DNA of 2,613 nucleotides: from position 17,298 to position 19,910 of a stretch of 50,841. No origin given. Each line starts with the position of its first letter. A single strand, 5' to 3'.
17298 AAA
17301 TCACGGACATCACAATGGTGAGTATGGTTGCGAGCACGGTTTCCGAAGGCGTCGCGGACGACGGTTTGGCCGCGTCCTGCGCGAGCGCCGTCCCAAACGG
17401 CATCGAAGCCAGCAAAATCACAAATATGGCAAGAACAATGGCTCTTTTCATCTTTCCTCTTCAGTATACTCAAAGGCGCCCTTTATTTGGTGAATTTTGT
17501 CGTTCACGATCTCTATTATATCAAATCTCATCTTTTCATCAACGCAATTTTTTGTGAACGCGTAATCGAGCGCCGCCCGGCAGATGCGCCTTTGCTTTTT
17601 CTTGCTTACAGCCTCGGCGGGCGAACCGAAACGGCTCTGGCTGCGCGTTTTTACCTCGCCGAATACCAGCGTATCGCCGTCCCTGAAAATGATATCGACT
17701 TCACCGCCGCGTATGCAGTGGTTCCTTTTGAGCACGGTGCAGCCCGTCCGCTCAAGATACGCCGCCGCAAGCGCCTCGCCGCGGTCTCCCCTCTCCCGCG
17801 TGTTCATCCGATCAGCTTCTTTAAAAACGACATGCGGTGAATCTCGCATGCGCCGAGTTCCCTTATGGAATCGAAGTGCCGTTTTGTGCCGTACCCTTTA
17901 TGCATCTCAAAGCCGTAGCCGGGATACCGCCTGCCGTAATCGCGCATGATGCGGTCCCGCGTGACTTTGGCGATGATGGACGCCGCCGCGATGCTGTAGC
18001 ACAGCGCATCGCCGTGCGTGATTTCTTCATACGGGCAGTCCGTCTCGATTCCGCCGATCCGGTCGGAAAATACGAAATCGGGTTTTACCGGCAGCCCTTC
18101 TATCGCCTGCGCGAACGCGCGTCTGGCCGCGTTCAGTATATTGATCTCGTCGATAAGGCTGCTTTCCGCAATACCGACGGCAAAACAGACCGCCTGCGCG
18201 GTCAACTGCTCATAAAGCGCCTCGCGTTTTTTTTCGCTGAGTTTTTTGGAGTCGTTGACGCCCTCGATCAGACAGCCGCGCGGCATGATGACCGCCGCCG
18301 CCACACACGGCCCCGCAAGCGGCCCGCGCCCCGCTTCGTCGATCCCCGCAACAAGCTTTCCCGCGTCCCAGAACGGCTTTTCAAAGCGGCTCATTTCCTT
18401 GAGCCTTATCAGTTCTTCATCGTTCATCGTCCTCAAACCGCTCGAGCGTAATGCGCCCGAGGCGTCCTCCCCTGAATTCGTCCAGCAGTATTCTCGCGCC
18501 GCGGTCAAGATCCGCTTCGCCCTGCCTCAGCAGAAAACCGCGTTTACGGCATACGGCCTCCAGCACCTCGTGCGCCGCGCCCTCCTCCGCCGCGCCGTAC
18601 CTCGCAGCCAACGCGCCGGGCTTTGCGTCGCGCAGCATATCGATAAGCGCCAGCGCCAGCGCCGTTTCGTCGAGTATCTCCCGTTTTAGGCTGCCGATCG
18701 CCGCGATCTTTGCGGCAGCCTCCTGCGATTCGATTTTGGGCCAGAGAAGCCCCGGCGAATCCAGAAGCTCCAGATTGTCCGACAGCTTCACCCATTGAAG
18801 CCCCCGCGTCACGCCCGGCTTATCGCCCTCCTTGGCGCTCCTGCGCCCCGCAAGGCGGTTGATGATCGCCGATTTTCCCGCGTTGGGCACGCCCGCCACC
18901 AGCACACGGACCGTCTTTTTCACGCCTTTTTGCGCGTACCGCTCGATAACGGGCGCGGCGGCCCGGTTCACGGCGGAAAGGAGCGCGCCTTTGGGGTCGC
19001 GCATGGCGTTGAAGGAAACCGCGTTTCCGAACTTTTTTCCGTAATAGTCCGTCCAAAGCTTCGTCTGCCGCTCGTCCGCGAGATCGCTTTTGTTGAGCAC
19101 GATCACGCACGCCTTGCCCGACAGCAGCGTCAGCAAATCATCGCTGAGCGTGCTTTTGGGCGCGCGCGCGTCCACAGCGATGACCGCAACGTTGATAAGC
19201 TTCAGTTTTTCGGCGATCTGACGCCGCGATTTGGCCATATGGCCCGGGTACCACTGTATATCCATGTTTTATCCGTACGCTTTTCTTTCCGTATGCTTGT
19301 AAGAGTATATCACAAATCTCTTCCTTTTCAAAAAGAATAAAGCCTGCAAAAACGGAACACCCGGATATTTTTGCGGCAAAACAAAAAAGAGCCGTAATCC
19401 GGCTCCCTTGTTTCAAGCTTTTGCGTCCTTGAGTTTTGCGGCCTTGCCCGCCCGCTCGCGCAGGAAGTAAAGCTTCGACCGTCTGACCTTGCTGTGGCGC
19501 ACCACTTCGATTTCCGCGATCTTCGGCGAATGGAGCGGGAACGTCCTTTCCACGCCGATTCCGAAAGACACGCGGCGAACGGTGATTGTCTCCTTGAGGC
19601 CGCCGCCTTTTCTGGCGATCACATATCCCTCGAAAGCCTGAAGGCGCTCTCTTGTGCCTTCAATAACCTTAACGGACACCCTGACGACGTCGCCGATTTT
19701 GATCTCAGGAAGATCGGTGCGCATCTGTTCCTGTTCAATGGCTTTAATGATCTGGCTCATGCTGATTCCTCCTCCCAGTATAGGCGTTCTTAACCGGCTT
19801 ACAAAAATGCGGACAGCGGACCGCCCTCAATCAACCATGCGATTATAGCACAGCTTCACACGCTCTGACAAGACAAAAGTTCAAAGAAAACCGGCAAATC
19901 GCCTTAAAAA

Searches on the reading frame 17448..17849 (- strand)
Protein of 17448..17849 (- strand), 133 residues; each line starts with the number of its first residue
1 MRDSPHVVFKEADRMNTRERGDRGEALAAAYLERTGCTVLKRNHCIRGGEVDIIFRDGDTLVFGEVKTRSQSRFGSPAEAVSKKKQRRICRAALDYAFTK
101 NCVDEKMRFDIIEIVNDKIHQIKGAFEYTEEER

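Call 40: search_protein_families(library=pfam, proteins=[window:17448-17849:-], max_evalue=0.00001)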
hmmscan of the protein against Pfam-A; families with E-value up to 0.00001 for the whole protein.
window:17448-17849:- (133 aa): 1 family
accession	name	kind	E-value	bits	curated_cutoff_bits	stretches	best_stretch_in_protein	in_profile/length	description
PF02021.23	UPF0102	-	7e-27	94.1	23.6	1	24-114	1-80/80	Uncharacterised protein family UPF0102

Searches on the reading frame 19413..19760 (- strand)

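Call 40: search_protein_families(library=pfam, proteins=[window:19413-19760:-], max_evalue=0.00001)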
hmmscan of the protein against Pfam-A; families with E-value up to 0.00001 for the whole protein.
window:19413-19760:- (115 aa): 1 family
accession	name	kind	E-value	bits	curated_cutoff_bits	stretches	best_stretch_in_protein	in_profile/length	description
PF01245.26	Ribosomal_L19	-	7e-48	161.6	22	1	3-112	1-110/111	Ribosomal protein L19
